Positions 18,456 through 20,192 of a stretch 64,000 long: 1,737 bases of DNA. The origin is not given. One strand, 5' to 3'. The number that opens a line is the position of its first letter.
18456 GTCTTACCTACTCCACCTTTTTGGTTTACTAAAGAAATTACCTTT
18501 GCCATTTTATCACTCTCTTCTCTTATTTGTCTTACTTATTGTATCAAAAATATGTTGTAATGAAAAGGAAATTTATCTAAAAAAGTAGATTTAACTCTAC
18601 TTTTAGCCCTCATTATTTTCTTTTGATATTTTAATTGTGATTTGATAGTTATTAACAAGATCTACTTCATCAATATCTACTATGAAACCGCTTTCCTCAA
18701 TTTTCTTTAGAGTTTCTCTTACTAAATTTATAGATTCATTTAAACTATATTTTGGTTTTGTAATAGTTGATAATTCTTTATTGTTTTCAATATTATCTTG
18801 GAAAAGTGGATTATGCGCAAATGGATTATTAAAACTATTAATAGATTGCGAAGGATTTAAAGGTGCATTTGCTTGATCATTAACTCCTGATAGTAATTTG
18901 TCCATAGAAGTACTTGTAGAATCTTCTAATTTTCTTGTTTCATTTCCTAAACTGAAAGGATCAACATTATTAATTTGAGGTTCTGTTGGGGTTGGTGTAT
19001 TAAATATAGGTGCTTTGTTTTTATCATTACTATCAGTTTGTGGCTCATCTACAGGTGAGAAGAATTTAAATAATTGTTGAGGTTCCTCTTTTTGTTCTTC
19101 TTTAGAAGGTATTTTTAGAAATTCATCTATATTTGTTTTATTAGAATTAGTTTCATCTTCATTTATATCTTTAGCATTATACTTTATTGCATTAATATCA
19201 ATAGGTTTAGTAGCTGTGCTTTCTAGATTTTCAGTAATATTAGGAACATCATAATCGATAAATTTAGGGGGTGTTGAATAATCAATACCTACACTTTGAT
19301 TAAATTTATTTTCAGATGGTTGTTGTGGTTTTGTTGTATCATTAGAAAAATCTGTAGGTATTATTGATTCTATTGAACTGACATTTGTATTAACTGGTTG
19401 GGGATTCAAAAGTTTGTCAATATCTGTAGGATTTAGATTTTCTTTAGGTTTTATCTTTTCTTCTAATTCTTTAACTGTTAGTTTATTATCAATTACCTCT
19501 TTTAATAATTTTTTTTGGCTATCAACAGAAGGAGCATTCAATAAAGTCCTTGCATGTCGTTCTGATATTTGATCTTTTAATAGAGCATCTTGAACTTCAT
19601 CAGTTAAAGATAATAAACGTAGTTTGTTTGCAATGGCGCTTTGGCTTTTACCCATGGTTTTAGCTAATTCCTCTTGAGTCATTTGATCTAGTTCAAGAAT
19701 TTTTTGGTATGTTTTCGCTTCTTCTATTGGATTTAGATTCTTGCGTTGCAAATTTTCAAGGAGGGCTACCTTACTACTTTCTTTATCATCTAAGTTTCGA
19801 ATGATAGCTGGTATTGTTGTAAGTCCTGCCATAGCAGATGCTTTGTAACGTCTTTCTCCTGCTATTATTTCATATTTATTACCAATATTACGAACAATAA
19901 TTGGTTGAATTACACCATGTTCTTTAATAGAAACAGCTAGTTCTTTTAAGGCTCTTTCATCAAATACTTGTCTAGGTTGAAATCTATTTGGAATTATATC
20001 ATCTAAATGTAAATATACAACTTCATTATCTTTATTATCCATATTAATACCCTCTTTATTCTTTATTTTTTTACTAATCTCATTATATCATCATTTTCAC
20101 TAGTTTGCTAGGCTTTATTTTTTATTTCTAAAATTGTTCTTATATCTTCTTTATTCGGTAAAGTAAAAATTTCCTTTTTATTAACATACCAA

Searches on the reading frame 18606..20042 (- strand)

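Call 68: search_protein_families(library=pfam, proteins=[window:18606-20042:-], max_evalue=0.001)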
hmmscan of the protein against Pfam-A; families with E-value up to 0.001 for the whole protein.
window:18606-20042:- (479 aa): 2 families
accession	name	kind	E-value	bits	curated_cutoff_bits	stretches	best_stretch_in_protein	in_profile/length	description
PF02195.25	ParB_N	-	3.5e-35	120.4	26.3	1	8-99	3-95/95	ParB N-terminal domain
PF17762.8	HTH_ParB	-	8.2e-33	113.1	22.6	1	101-199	1-99/102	ParB HTH domain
